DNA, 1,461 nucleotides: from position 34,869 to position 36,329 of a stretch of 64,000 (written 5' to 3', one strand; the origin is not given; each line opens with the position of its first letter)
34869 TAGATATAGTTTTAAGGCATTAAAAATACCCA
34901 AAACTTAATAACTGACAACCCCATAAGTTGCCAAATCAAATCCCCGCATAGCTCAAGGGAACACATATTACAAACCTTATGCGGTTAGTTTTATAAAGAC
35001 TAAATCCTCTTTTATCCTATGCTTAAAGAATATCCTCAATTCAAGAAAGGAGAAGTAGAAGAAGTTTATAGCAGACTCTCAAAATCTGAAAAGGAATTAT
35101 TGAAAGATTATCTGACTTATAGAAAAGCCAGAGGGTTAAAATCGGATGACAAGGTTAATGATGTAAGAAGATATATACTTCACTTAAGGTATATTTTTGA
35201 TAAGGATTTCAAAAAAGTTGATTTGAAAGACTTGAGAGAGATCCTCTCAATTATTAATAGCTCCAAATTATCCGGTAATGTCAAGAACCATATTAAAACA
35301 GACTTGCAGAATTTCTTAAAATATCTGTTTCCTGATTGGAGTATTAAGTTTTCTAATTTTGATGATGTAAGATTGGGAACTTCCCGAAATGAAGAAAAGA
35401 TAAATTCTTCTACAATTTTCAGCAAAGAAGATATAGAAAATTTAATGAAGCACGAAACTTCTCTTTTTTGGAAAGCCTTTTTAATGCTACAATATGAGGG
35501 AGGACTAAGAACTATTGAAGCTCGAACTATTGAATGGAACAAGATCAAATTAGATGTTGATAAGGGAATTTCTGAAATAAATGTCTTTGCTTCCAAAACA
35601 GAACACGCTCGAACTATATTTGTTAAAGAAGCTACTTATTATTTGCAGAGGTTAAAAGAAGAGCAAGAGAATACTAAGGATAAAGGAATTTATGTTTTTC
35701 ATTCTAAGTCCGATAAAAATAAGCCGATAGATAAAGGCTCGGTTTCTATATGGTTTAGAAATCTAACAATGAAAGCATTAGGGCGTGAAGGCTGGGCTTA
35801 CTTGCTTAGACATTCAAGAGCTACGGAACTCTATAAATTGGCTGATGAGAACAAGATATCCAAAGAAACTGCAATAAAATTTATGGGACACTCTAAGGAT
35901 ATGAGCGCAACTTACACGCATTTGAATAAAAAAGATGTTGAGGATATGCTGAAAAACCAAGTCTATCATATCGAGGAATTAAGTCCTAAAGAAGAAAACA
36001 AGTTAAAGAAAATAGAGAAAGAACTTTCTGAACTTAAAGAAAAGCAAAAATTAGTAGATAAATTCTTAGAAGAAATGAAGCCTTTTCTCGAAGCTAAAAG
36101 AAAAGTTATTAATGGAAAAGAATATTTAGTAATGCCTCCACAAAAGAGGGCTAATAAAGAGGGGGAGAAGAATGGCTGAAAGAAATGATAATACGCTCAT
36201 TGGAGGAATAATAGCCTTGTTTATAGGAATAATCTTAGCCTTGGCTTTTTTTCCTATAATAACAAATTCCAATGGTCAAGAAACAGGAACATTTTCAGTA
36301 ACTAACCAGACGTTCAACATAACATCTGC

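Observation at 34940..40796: Integrated mobile element at the 5' end of an intron-containing tRNA-Tyr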

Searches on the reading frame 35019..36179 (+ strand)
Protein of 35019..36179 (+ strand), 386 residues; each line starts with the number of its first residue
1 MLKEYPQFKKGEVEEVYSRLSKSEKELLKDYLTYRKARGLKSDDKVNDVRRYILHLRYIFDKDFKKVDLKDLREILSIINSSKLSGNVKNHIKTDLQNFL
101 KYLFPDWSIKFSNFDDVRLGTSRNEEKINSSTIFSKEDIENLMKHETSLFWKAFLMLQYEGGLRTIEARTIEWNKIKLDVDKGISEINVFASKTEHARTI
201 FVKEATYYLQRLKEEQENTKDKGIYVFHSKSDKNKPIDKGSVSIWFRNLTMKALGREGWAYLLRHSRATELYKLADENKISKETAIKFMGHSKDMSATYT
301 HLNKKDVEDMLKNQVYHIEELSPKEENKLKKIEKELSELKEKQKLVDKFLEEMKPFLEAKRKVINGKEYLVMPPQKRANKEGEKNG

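Call 9: search_protein_families(library=pfam, proteins=[window:35019-36179:+], max_evalue=0.1)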
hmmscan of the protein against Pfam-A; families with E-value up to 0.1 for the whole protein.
window:35019-36179:+ (386 aa): 1 family
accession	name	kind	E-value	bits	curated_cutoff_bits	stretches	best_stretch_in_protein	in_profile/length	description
PF00589.27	Phage_integrase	-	1e-14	55.1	27.1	1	136-305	5-171/172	Phage integrase family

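Call 10: search_protein_families(library=phrogs, proteins=[window:35019-36179:+], max_evalue=0.01)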
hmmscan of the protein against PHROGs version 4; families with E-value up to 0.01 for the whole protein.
window:35019-36179:+ (386 aa): 2 families
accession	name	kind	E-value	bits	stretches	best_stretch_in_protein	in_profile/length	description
phrog_1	-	integration and excision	6.3e-27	96.1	1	25-351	167-499/611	integrase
phrog_216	-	integration and excision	6.6e-12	46.1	1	125-321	47-247/301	integrase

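Call 15: find_encoding_contigs(protein=window:35019-36179:+, flank=10000, max_places=10)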
Protein window:35019-36179:+ (386 aa): no gene with exactly this product is on record in the collection.

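Call 21: find_homologous_proteins(query=window:35019-36179:+, max_evalue=0.00001)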
Query window:35019-36179:+ (386 aa): 217 proteins with E <= 0.00001 among 5680 candidates; the best 120 are listed.
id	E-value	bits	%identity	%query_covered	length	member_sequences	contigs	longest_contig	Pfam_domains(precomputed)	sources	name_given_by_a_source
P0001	7.8e-247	836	100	100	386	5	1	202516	PF00589.28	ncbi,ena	-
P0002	4.0e-145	502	68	84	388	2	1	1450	PF00589.28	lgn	-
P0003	4.4e-145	502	67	87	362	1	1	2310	PF00589.28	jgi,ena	-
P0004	7.5e-145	501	63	96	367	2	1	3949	PF00589.28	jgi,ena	-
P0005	2.5e-143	496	64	89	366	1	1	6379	PF00589.28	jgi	-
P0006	9.3e-143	494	63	91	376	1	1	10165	PF00589.28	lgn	-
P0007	9.9e-142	491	62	94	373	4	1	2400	PF00589.28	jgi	-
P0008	1.3e-141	490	64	88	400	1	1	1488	PF00589.28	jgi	-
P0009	1.7e-141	490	65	85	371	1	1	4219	PF00589.28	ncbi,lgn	-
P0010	4.3e-141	489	65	89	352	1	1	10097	PF00589.28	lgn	-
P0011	3.1e-140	486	66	83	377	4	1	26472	PF00589.28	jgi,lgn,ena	-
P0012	1.5e-139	483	60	94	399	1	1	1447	PF00589.28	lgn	-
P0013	2.0e-139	483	65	93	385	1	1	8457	PF00589.28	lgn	-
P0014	1.3e-138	480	65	83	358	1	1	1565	PF00589.28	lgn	-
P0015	2.8e-138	479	61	94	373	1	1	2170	PF00589.28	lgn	-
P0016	3.5e-138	479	66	83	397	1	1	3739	PF00589.28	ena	-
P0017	3.6e-138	479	60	92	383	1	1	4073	PF00589.28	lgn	-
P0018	1.1e-137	477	59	94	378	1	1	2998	PF00589.28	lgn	-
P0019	1.6e-137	477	66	83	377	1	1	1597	PF00589.28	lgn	-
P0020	1.8e-137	477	59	94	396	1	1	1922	PF00589.28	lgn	-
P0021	1.9e-137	477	62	85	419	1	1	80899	PF00589.28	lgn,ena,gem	-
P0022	2.2e-137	476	60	94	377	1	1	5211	PF00589.28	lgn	-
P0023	3.2e-137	476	60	89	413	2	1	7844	PF00589.28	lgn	-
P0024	3.7e-136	472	65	83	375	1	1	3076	PF00589.28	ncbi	-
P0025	1.2e-135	471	62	83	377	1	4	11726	PF00589.28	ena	-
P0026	1.9e-135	470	64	83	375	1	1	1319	PF00589.28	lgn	-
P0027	2.9e-135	469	63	83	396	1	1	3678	PF00589.28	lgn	-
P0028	9.8e-134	464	63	83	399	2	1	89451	PF00589.28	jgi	-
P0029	3.7e-133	462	58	97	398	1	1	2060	PF00589.28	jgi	jgi:integrase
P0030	4.1e-133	462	64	83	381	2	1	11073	PF00589.28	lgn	-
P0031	5.9e-133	462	58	91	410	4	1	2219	PF00589.28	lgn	-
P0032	8.3e-133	461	63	83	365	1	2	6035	PF00589.28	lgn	-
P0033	2.8e-132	460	60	88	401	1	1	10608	PF00589.28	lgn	-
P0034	3.8e-132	459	60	83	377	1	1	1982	PF00589.28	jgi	-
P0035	3.9e-132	459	62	83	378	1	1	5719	PF00589.28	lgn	-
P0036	5.8e-132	459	60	90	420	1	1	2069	PF00589.28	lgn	-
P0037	7.9e-132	458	64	83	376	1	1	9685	PF00589.28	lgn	-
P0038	2.2e-131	457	58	92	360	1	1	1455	PF00589.28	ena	-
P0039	2.5e-130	453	63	86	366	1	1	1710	PF00589.28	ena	-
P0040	6.4e-130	452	62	83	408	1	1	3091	PF00589.28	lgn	-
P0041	1.0e-129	451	61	83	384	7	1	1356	PF00589.28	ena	-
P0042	2.0e-129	450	59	90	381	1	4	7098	PF00589.28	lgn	-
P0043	4.9e-129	449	62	83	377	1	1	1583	PF00589.28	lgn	-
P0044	1.2e-128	448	61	82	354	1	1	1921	PF00589.28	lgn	-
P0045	1.5e-128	447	58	92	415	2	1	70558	PF00589.28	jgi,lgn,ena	-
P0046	2.0e-128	447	59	89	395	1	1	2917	PF00589.28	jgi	jgi:integrase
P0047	3.0e-128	446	55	93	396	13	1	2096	PF00589.28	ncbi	-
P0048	2.3e-127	443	58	92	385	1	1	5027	PF00589.28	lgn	-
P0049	2.9e-127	443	62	83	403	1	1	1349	PF00589.28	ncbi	-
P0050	3.9e-127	443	56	90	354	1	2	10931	PF00589.28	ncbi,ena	-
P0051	5.0e-127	442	60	88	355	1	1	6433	PF00589.28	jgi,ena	-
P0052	6.7e-127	442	56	93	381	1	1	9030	PF00589.28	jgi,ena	-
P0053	1.0e-126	441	60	83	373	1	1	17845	PF00589.28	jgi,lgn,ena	-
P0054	1.1e-126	441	57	90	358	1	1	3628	PF00589.28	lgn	-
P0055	2.3e-126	440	62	85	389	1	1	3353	PF00589.28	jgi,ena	-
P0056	2.5e-126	440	58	89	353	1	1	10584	PF00589.28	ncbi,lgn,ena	-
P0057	1.1e-125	438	58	85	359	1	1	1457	PF00589.28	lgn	-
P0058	1.2e-125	438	61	84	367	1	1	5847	PF00589.28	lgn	-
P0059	1.7e-125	437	58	90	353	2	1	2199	PF00589.28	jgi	-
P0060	2.8e-125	437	56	89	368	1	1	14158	PF00589.28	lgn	-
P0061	8.8e-125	435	57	88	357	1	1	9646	PF00589.28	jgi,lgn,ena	-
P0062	2.6e-124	433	56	90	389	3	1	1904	PF00589.28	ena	-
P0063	7.0e-124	432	54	97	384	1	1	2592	PF00589.28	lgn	-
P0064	1.1e-123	431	59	90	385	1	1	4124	PF00589.28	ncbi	-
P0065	4.5e-123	429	57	89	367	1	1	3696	PF00589.28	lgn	-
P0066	1.8e-122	427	59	89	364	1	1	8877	PF00589.28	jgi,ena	-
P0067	3.0e-122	427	55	89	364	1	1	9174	PF00589.28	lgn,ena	-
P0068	5.7e-122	426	60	84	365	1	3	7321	PF00589.28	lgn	-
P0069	6.0e-122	426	55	88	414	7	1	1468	PF00589.28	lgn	-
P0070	1.1e-121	425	54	90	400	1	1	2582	PF00589.28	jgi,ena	-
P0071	2.2e-121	424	54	92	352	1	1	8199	PF00589.28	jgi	-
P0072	3.6e-121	423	58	88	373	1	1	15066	PF00589.28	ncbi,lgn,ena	-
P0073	7.3e-121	422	59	85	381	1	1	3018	PF00589.28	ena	-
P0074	8.1e-121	422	53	95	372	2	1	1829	PF00589.28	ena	-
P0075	2.1e-120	421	55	90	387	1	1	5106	PF00589.28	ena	-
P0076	3.2e-120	420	52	95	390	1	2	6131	PF00589.28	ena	-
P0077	3.4e-120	420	53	93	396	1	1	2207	PF00589.28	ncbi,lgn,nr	ncbi:MAG: tyrosine-type recombinase/integrase [Candidatus Omnitrophota bacterium]|nr:tyrosine-type r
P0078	4.7e-120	419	53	99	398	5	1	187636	PF00589.28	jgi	-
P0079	2.0e-119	417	55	90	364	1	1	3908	PF00589.28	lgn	-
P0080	6.6e-119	416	55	93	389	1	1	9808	PF00589.28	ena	-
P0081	1.5e-118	414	56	92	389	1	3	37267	PF00589.28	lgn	-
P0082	2.4e-118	414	54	85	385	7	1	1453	PF00589.28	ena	-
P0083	3.0e-118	413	54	93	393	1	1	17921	PF00589.28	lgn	-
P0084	3.0e-118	413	58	84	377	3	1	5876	PF00589.28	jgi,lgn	-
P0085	7.3e-118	412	55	85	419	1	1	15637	PF00589.28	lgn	-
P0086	7.7e-117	409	54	92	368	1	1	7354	PF00589.28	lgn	-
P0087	1.1e-116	408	52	91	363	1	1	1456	PF00589.28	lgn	-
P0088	1.6e-116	408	54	92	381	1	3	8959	PF00589.28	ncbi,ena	ncbi:MAG: tyrosine-type recombinase/integrase [Nanoarchaeota archaeon]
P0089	2.0e-116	407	52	91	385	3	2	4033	PF00589.28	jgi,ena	-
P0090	3.4e-116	407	54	92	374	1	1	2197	PF00589.28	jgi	-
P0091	1.5e-115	405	52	94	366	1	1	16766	PF00589.28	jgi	jgi:integrase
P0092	4.3e-115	403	52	89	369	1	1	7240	PF00589.28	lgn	-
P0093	9.0e-115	402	52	88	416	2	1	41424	PF00589.28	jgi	jgi:integrase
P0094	1.3e-114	401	53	92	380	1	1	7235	PF00589.28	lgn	-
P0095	3.6e-114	400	53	88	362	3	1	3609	PF00589.28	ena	-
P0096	5.9e-114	399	54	90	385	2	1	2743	PF00589.28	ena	-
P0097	8.0e-114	399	52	89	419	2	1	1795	PF00589.28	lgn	-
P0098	1.1e-113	398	53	91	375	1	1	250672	PF00589.28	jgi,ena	-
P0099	3.1e-113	397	52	92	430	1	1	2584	PF00589.28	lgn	-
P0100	5.0e-113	396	54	90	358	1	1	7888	PF00589.28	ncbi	-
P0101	1.3e-112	395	52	92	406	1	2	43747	PF00589.28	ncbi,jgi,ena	-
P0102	4.3e-112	393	54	88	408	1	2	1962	PF00589.28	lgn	-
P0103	6.6e-112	393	51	94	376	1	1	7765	PF00589.28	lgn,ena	-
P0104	1.1e-111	392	53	85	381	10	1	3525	PF00589.28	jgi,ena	-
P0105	1.9e-111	391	53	91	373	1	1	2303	PF00589.28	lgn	-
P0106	3.7e-111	390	52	91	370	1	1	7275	PF00589.28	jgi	-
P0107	9.1e-111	389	51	95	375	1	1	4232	PF00589.28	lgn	-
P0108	2.5e-110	387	53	83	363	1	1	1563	PF00589.28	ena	-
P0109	5.8e-110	386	53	93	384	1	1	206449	PF00589.28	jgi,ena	-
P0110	6.7e-110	386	52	93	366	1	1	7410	PF00589.28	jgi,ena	-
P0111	8.7e-110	386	51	88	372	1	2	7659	PF00589.28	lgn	-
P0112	9.3e-110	385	52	88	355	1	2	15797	PF00589.28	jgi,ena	jgi:integrase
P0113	4.4e-109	383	53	85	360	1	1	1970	PF00589.28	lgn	-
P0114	5.4e-109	383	53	85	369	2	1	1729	PF00589.28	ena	-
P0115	1.8e-108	381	53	83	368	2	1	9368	PF00589.28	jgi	-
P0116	2.0e-108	381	51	93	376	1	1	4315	PF00589.28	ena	-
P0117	7.7e-108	379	53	85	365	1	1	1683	PF00589.28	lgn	-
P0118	7.8e-108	379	51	94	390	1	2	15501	PF00589.28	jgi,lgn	jgi:integrase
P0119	2.8e-107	377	49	91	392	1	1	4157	PF00589.28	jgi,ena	-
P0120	4.1e-107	377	49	95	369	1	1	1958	PF00589.28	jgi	jgi:integrase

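Call 26: find_related_loci(query=A3, collection=genome_contigs, flank=10000)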
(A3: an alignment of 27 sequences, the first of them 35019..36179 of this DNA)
Query A3 (386 aa) in genome_contigs; peptide patterns used: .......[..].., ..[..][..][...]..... (x = any residue, [..] = any of these).
95 stretches matched a pattern; 8 encode a relative of the query (tblastn E <= 1e-3); 8 distinct loci.
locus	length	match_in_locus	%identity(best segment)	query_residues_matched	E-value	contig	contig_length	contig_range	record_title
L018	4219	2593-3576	65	1-328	3e-150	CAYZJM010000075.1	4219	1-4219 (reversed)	MAG TPA_asm: Candidatus Woesearchaeota archaeon isolate binchicken_co77_188 genome assembly, contig: NODE_21176_length_4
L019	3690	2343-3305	61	1-321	1e-139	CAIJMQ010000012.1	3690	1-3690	uncultured bacterium isolate D14_bin-0225 genome assembly, contig: bin-0225:012/121, whole genome shotgun sequence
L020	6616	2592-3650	54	1-356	2e-126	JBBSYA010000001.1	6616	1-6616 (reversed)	MAG: Nanoarchaeota archaeon isolate H43-bin036_1 H43_bin036_1_000000000001, whole genome shotgun sequence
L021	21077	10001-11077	52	1-354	2e-122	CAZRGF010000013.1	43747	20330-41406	MAG TPA_asm: Candidatus Woesearchaeota archaeon isolate SRP178699_co1_535 genome assembly, contig: NODE_788_length_43747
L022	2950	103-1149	52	1-344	1e-122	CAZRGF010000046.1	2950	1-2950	MAG TPA_asm: Candidatus Woesearchaeota archaeon isolate SRP178699_co1_535 genome assembly, contig: NODE_54889_length_295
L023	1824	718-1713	37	1-340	1e-70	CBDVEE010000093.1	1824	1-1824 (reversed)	MAG TPA_asm: uncultured archaeon isolate SRR22302353_concoct_106 genome assembly, contig: ERZ25073599.58328, whole genom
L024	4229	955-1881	39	16-321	3e-63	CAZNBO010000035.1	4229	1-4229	MAG TPA_asm: uncultured Candidatus Saccharibacteria bacterium isolate binchicken_co51_196 genome assembly, contig: NODE_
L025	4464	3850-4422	32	20-214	1e-21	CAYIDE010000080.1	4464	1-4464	MAG TPA_asm: Candidatus Woesearchaeota archaeon isolate ERP119705_co1_824 genome assembly, contig: NODE_36093_length_446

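Call 46: find_related_loci(query=A3, collection=metagenome_contigs, flank=10000)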
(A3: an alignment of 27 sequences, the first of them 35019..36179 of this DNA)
Query A3 (386 aa) in metagenome_contigs; peptide patterns used: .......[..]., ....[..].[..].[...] (x = any residue, [..] = any of these).
201 stretches matched a pattern; 105 encode a relative of the query (tblastn E <= 1e-3); the best 80 are kept; 80 distinct loci.
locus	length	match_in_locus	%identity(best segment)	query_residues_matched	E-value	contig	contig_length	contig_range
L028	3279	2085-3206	62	1-376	2e-164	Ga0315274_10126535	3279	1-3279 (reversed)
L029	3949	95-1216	62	1-376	4e-161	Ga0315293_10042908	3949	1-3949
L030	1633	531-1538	67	1-336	3e-167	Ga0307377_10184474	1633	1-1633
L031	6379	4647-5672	64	1-342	7e-154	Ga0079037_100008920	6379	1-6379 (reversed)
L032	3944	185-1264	62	1-364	3e-155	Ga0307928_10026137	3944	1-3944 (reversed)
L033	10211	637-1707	60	1-367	5e-147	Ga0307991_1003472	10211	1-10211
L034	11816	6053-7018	66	1-321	2e-146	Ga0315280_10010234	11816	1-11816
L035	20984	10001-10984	62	1-327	2e-143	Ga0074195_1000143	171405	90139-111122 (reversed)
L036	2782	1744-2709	62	1-321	5e-149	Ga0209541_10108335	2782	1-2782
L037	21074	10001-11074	60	1-356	2e-141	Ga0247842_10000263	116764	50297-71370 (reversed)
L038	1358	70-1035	60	1-321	1e-153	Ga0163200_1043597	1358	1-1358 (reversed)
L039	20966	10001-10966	63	1-321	6e-140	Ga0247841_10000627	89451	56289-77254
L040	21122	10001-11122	56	1-376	6e-139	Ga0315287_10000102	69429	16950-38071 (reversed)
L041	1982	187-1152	60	1-321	6e-149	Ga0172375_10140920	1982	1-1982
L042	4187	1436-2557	56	1-376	6e-142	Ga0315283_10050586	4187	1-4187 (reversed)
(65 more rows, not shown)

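Call 47: find_related_loci(query=A3, collection=viral_contigs, flank=10000)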
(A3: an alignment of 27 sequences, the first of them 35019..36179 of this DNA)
Query A3 (386 aa) in viral_contigs; peptide patterns used: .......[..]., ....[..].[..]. (x = any residue, [..] = any of these).
17 stretches matched a pattern, but none encodes a relative of the query by tblastn (E <= 1e-3).

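Call 55: find_encoding_contigs(protein=P0028, flank=10000, max_places=2)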
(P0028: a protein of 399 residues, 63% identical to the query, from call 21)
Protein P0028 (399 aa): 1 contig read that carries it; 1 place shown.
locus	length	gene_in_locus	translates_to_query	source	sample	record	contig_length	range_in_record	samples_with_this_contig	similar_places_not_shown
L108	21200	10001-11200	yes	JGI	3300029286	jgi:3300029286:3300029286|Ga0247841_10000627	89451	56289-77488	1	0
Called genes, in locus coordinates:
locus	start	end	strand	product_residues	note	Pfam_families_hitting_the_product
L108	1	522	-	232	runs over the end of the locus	-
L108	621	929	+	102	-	-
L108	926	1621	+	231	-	PF00005:ABC_tran, PF02463:SMC_N (weak), PF13304:AAA_21 (faint)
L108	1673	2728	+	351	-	-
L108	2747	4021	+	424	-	PF12704:MacB_PCD, PF02687:FtsX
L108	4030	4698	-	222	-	-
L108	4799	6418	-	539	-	PF00118:Cpn60_TCP1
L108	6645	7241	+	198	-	PF00571:CBS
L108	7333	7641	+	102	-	PF00338:Ribosomal_S10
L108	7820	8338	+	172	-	-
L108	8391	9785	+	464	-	-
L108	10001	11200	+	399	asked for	PF00589:Phage_integrase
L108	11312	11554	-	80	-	-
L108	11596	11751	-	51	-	-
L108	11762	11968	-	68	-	-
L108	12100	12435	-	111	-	-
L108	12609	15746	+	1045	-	PF13385:Laminin_G_3, PF03781:FGE-sulfatase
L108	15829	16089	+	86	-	-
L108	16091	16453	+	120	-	PF05635:23S_rRNA_IVP, PF22296:bAvd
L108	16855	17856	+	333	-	PF00078:RVT_1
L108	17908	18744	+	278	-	-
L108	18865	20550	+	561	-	PF07953:Toxin_R_bind_N (faint), PF00354:Pentaxin (faint), PF13385:Laminin_G_3, PF02210:Laminin_G_2 (faint), PF13385:Laminin_G_3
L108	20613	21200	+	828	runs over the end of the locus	PF13385:Laminin_G_3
